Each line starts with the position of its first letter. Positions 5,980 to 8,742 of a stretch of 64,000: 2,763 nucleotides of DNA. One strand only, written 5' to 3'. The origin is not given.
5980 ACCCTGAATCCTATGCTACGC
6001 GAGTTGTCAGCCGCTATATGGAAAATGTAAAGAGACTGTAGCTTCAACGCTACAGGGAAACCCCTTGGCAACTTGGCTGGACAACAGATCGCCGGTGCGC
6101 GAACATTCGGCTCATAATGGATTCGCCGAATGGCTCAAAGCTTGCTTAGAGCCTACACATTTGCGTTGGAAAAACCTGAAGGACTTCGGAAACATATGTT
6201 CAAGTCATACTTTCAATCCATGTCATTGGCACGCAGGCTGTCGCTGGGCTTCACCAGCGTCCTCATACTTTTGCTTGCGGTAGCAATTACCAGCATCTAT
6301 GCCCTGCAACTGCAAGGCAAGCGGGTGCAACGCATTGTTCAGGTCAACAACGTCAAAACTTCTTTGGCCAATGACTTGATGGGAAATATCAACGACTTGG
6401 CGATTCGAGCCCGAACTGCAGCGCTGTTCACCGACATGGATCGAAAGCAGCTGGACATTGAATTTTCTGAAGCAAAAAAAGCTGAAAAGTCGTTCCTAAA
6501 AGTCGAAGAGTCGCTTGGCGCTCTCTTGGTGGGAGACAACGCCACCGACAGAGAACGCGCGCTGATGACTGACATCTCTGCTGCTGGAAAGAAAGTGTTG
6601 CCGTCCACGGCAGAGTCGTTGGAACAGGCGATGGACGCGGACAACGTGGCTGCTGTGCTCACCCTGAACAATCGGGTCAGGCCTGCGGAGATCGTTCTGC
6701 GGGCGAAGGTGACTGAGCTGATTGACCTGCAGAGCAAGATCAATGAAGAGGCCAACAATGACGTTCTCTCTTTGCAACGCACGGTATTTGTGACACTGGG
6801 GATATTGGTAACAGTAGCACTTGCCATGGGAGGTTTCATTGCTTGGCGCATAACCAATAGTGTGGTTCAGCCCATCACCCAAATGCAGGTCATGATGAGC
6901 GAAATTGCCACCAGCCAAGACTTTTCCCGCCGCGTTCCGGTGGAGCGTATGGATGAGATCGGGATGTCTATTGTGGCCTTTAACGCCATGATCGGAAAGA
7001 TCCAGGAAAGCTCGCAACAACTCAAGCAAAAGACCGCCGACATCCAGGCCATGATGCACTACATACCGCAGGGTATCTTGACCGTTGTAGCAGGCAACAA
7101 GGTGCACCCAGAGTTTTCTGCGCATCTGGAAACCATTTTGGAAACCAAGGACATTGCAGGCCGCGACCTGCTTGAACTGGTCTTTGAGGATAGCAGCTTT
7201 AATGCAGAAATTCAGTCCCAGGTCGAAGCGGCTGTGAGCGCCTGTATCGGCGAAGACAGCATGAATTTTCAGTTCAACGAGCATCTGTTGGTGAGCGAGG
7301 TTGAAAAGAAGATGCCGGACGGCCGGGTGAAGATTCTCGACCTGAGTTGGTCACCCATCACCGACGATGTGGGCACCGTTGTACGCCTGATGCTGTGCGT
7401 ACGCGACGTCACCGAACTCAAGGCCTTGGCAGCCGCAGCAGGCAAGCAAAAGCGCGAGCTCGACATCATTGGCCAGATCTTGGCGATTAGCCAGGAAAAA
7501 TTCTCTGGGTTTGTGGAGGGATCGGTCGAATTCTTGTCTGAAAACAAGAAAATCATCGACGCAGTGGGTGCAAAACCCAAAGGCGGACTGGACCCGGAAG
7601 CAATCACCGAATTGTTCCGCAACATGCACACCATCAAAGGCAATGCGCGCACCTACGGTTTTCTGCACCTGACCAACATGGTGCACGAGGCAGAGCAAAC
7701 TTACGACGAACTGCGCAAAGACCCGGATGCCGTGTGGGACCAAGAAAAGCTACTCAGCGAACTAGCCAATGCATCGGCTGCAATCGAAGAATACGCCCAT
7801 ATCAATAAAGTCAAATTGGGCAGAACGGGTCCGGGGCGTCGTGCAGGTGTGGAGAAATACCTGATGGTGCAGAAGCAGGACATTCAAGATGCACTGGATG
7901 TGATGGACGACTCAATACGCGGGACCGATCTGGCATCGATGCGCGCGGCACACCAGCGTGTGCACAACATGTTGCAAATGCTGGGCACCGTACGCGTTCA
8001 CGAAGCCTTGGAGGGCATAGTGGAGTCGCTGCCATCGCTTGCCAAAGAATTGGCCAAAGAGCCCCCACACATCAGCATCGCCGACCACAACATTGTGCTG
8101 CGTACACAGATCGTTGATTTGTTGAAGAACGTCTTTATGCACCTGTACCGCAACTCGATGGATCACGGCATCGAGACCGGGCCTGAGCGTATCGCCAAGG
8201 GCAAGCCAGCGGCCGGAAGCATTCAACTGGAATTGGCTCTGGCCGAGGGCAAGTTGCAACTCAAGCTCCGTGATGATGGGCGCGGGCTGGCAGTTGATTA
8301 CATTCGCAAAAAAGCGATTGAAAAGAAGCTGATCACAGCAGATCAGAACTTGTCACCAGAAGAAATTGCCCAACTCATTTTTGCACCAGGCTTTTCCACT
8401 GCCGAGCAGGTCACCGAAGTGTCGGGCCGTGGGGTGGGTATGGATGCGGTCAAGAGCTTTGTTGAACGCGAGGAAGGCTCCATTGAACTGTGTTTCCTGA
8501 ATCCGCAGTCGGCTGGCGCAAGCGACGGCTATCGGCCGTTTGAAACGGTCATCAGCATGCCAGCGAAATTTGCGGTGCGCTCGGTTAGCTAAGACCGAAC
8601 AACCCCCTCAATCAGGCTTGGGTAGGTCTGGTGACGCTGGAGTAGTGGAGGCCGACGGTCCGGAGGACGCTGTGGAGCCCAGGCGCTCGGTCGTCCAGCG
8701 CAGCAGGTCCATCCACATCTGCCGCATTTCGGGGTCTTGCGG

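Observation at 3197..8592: AT-richer five-gene chemosensory-like module lacking CheW, CheR and CheB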

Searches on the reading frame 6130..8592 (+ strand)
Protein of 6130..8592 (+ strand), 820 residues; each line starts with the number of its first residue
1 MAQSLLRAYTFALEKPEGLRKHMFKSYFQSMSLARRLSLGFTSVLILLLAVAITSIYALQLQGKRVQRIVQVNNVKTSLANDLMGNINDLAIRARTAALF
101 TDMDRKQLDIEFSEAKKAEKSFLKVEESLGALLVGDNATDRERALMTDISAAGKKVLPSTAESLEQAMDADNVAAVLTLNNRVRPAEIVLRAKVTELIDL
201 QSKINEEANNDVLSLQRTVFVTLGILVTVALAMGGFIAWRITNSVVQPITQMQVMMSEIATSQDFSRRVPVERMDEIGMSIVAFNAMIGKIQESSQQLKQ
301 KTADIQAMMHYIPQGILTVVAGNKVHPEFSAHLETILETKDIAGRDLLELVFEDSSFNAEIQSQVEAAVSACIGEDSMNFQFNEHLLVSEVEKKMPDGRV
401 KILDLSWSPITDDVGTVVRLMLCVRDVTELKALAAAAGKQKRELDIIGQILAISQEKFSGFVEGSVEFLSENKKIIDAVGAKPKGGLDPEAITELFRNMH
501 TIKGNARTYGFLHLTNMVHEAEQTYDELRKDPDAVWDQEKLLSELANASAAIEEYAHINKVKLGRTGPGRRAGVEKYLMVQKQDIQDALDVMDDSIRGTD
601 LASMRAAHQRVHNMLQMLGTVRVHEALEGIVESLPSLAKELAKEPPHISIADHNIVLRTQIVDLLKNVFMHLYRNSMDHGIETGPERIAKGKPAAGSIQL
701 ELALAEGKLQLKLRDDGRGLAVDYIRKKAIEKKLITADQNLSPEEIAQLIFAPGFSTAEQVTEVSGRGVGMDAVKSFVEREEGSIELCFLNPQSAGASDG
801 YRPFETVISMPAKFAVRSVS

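Call 3: search_protein_families(library=pfam, proteins=[window:6130-8592:+], max_evalue=0.01)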
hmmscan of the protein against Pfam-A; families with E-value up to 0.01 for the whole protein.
window:6130-8592:+ (820 aa): 6 families
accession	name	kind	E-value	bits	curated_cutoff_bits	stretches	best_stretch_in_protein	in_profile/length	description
PF01627.28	Hpt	-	2e-09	38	24.6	1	468-536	6-72/84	Hpt domain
PF02518.31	HATPase_c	-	6.8e-09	36.6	26.4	1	663-787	4-93/111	Histidine kinase-, DNA gyrase B-, and HSP90-like ATPase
PF00672.30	HAMP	-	4.7e-07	30.5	25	1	241-293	2-53/53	HAMP domain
PF12729.13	4HB_MCP_1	-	3.3e-05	23.9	27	1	31-211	2-176/181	Four helix bundle sensory module for signal transduction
PF00989.32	PAS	-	0.00044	20.7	22.6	1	338-427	37-113/113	PAS fold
PF08448.16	PAS_4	-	0.0034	18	23.1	1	388-431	66-109/110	PAS fold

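Call 7: search_protein_families(library=ncbifam, proteins=[window:6130-8592:+], max_evalue=0.1)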
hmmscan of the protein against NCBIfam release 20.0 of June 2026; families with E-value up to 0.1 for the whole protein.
window:6130-8592:+ (820 aa): 15 families
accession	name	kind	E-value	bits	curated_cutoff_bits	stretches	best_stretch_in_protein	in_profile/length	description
NF041336.1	CheA_Halo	equivalog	3.2e-48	164.9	950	2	627-786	356-520/666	chemotaxis protein CheA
NF007835.0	PRK10547.1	equivalog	9.3e-37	126.9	793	2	655-789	376-509/670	chemotaxis protein CheA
NF053592.1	HK_near_YfiR_like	equivalog_domain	1.9e-11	44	194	1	208-292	138-222/223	sensor histidine kinase, YfiR-like protein-associated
NF058645.1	MCPCtpMPsAe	equivalog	1.3e-10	40.7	900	1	196-312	181-297/558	methyl-accepting chemotaxis protein CtpM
NF033092.0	HK_WalK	equivalog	7.1e-09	34.8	725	1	42-351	12-307/594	cell wall metabolism sensor histidine kinase WalK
NF046044.1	PnpS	equivalog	2.2e-08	33.5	400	1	248-434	1-167/390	two-component system histidine kinase PnpS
NF007423.1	PRK09966.1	equivalog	2.7e-08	33.1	325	1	218-306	148-236/390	diguanylate cyclase DgcN/YfiN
TIGR01386.1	cztS_silS_copS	subfamily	1.5e-07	30.7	292.55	1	31-305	2-248/457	heavy metal sensor histidine kinase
NF038263.1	prot_phos_SiaA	equivalog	3.8e-06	25.7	700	1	217-303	307-391/658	biofilm regulation protein phosphatase SiaA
NF007896.0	PRK10600.1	equivalog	1.6e-05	23.8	578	1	194-306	131-238/598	nitrate/nitrite two-component system sensor histidine kinase NarX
NF011874.0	PRK15347.1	equivalog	2.5e-05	22.5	852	1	219-303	295-378/921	two component system sensor kinase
NF008184.0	PRK10935.1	equivalog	0.0007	18.3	553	1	225-304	156-235/565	nitrate/nitrite two-component system sensor histidine kinase NarQ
TIGR00229.1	sensory_box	domain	0.0011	19.1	22.9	1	388-434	77-123/126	PAS domain S-box protein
NF012163.2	BaeS_SmeS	equivalog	0.0028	16.7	500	1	216-306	159-248/457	sensor histidine kinase efflux regulator BaeS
NF007837.0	PRK10549.1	equivalog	0.0069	15.1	603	1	221-306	164-248/466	envelope stress sensor histidine kinase BaeS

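Call 8: search_solved_structures(query=window:6130-8592:+, max_evalue=0.01, show_alignments=2)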
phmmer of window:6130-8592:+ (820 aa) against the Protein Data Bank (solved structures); distinct sequences matched with E-value up to 0.01: 16.
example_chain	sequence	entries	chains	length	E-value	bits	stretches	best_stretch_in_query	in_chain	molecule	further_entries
6s1k_A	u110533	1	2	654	8e-34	120.5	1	593-787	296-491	Chemotaxis protein CheA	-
6mi6_A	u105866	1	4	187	9.3e-31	110.3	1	635-787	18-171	Chemotaxis protein CheA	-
1i5d_A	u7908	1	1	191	9.4e-31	110.3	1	635-787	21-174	CHEMOTAXIS PROTEIN CHEA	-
1i58_A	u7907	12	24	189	9.6e-31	110.3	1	635-787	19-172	CHEMOTAXIS PROTEIN CHEA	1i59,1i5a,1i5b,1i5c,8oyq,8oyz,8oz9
4xiv_A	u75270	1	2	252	1e-30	110.2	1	629-787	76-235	Chemotaxis protein CheA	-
2ch4_A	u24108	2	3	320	3.3e-30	108.5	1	635-787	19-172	CHEMOTAXIS PROTEIN CHEA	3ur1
3ja6_C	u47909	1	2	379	7.2e-30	107.4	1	626-785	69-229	Chemotaxis protein CheA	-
1b3q_A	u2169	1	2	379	7.3e-30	107.4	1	626-785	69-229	PROTEIN (CHEMOTAXIS PROTEIN CHEA)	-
8c5v_A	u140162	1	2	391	8.3e-30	107.2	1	593-787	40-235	Chemotaxis protein CheA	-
4jpb_A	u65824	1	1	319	5.3e-28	101.2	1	635-787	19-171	Chemotaxis protein CheA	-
6ff6_A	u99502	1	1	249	2.2e-05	26.5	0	467-530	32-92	BRIC1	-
1tqg_A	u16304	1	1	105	0.00016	23.6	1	460-531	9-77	Chemotaxis protein cheA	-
2ld6_A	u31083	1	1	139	0.00017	23.5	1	457-531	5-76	Chemotaxis protein CheA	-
1i5n_A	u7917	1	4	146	0.0024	19.7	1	462-531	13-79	CHEMOTAXIS PROTEIN CHEA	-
2lp4_A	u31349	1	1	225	0.0046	18.8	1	463-531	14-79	Chemotaxis protein CheA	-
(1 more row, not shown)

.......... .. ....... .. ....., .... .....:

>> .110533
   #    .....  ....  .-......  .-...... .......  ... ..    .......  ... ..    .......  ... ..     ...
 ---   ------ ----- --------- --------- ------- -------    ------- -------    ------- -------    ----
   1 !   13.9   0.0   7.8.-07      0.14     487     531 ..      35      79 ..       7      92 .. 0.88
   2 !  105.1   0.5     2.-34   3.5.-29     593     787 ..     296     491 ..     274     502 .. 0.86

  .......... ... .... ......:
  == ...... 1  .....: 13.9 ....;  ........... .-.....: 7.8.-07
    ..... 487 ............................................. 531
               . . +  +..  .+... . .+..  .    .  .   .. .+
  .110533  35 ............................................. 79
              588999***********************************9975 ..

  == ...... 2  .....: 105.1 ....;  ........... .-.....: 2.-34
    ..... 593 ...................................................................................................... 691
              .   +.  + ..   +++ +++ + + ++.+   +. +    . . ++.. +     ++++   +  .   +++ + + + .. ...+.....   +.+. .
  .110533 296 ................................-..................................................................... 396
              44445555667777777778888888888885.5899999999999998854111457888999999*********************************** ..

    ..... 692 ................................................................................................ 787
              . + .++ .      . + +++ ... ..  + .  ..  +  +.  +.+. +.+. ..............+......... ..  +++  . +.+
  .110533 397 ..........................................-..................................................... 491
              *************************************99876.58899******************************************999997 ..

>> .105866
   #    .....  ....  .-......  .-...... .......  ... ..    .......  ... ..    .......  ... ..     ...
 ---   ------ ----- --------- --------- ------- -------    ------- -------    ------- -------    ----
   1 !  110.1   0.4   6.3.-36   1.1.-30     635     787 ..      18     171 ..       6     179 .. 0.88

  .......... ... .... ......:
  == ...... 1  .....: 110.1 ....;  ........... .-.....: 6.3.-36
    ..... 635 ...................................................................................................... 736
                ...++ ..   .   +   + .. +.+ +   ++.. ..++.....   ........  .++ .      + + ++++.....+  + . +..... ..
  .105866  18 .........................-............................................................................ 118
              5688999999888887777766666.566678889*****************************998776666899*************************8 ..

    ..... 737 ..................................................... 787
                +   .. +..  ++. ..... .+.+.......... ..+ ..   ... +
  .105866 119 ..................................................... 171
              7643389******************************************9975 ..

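Call 9: find_homologous_proteins(query=window:6130-8592:+, max_evalue=0.00001)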
Query window:6130-8592:+ (820 aa): 1704 proteins with E <= 0.00001 among 8000 candidates; the best 120 are listed.
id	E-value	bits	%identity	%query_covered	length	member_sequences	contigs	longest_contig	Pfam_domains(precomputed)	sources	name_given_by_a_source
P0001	0.0e+0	1618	94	97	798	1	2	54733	PF00672.31,PF02518.32,PF01627.29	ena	-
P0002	0.0e+0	1587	92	98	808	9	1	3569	PF00672.31,PF02518.32,PF01627.29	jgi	jgi:two-component system chemotaxis sensor kinase CheA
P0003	0.0e+0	1354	79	97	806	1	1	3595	PF00672.31,PF02518.32,PF01627.29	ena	-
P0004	0.0e+0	1347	79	97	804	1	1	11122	PF00672.31,PF02518.32,PF01627.29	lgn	-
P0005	0.0e+0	1337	78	97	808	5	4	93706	PF00672.31,PF02518.32,PF01627.29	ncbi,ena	-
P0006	0.0e+0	1337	78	97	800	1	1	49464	PF00672.31,PF02518.32,PF01627.29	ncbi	-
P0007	0.0e+0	1320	77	97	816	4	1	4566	PF00672.31,PF02518.32,PF01627.29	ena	-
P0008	0.0e+0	1312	76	97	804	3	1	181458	PF00672.31,PF12729.14,PF02518.32,PF01627.29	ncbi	-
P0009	0.0e+0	1308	77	97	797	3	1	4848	PF00672.31,PF02518.32,PF01627.29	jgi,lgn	-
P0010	0.0e+0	1307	76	97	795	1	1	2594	PF00672.31,PF02518.32,PF01627.29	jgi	jgi:two-component system chemotaxis sensor kinase CheA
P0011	0.0e+0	1303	77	97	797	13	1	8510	PF00672.31,PF02518.32,PF01627.29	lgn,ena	-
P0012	0.0e+0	1279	75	97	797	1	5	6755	PF00672.31,PF02518.32,PF01627.29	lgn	-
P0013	0.0e+0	1278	75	97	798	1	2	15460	PF00672.31,PF02518.32,PF01627.29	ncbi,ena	-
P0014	0.0e+0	1264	74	97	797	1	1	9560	PF00672.31,PF02518.32,PF01627.29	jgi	jgi:two-component system chemotaxis sensor kinase CheA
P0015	0.0e+0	1221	72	96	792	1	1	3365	PF00672.31,PF02518.32,PF01627.29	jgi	-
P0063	1.4e-249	849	66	74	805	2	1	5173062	PF12729.14,PF02518.32,PF02203.22,PF01627.29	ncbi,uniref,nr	ncbi:MCP four helix bundle domain-containing protein [Rhodoferax sp. AJA081-3]|uniref:MCP four helix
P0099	2.5e-218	745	55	81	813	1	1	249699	PF00672.31,PF12729.14,PF02518.32,PF01627.29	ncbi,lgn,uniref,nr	ncbi:Four helix bundle sensory module for signal transduction [Formivibrio citricus]|uniref:Chemotax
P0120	5.5e-213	728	58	74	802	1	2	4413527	PF00672.31,PF12729.14,PF02518.32,PF01627.29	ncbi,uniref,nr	ncbi:Hpt domain-containing protein [Paludibacterium yongneupense]|uniref:Hpt domain-containing prote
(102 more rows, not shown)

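Call 10: find_encoding_contigs(protein=P0063, flank=10000, max_places=2)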
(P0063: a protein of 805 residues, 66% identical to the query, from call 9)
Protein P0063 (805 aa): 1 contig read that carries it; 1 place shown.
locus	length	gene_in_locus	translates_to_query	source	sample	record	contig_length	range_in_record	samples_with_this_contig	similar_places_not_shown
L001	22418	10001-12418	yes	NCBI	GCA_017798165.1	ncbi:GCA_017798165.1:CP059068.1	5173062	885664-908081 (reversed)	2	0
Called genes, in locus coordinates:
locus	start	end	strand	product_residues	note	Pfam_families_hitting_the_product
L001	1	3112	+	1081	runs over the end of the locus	PF00912:Transgly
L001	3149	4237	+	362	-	PF02277:DBI_PRT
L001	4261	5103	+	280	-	PF02654:CobS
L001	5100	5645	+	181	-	PF00300:His_Phos_1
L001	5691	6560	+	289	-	PF00413:Peptidase_M10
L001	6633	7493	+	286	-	PF00413:Peptidase_M10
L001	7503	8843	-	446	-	PF16868:NMT1_3, PF09084:NMT1 (weak)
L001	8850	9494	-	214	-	PF00730:HhH-GPD, PF00633:HHH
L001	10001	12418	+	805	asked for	PF02203:TarH (weak), PF12729:4HB_MCP_1, PF01627:Hpt, PF02518:HATPase_c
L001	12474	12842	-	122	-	PF00072:Response_reg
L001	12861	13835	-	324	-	-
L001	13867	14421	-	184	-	-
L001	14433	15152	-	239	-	PF00015:MCPsignal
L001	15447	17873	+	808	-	PF00672:HAMP (weak), PF01627:Hpt (weak), PF02518:HATPase_c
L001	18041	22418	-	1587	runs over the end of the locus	PF21075:GDH_ACT1, PF21073:GDH_HM1, PF21076:GDH_ACT2, PF21079:GDH_HM2, PF21077:GDH_ACT3, PF21078:GDH_HM3, PF05088:Bac_GDH_CD, PF21074:GDH_C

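Call 11: find_encoding_contigs(protein=P0120, flank=10000, max_places=2)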
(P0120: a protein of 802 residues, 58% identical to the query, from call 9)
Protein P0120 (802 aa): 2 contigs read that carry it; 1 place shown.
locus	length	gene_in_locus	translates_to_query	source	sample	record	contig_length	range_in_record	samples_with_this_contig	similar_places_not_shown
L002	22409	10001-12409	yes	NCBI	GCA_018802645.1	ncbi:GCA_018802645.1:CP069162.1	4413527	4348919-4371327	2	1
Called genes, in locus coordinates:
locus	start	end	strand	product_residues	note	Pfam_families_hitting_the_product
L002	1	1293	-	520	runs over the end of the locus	PF08479:POTRA_2, PF17287:POTRA_3, PF03865:ShlB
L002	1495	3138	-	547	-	PF00342:PGI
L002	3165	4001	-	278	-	PF01418:HTH_6, PF01380:SIS, PF13580:SIS_2 (weak)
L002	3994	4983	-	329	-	PF02685:Glucokinase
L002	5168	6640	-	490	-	PF00479:G6PD_N, PF02781:G6PD_C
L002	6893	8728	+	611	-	PF00920:ILVD_EDD_N, PF24877:ILV_EDD_C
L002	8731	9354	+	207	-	PF01081:Aldolase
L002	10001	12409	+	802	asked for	PF12729:4HB_MCP_1 (weak), PF00672:HAMP, PF01627:Hpt, PF02518:HATPase_c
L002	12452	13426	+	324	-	PF13690:CheX (weak)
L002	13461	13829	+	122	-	PF00072:Response_reg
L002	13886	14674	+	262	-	PF00015:MCPsignal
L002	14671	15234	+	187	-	-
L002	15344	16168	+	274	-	PF08668:HDOD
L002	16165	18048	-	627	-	PF00773:RNB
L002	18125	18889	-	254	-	PF08220:HTH_DeoR, PF08279:HTH_11, PF13412:HTH_24 (weak), PF00455:DeoRC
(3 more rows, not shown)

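Call 12: find_encoding_contigs(protein=P0099, flank=10000, max_places=2)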
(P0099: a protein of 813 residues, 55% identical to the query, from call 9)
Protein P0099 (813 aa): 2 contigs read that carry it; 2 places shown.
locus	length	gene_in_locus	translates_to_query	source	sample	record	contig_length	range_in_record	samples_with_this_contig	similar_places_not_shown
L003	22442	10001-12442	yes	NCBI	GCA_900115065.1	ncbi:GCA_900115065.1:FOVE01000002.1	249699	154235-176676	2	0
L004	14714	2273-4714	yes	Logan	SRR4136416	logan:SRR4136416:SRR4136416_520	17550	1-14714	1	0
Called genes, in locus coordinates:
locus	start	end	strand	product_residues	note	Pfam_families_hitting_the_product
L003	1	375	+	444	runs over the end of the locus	PF02321:OEP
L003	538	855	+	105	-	PF00816:Histone_HNS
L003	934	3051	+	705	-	PF00580:UvrD-helicase, PF13245:AAA_19, PF13087:AAA_12 (faint), PF13361:UvrD_C, PF13538:UvrD_C_2, PF21196:PcrA_UvrD_tudor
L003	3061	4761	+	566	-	PF00072:Response_reg, PF07721:TPR_4 (faint), PF13174:TPR_6 (faint), PF13428:TPR_14 (faint), PF07719:TPR_2 (faint), PF13432:TPR_16 (weak), PF14559:TPR_19 (faint)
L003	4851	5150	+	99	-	PF01740:STAS, PF13466:STAS_2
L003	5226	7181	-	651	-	PF14718:SLT_L, PF01464:SLT, PF27553:SLT_superhelical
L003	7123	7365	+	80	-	-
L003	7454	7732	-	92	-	-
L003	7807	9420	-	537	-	PF00245:Alk_phosphatase, PF01676:Metalloenzyme (weak)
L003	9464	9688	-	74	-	-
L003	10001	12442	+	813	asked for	PF12729:4HB_MCP_1, PF00672:HAMP, PF01627:Hpt, PF02518:HATPase_c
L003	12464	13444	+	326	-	PF13690:CheX (weak)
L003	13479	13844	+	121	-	PF00072:Response_reg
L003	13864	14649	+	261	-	PF00015:MCPsignal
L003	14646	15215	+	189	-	-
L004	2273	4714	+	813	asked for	PF12729:4HB_MCP_1, PF00672:HAMP, PF01627:Hpt, PF02518:HATPase_c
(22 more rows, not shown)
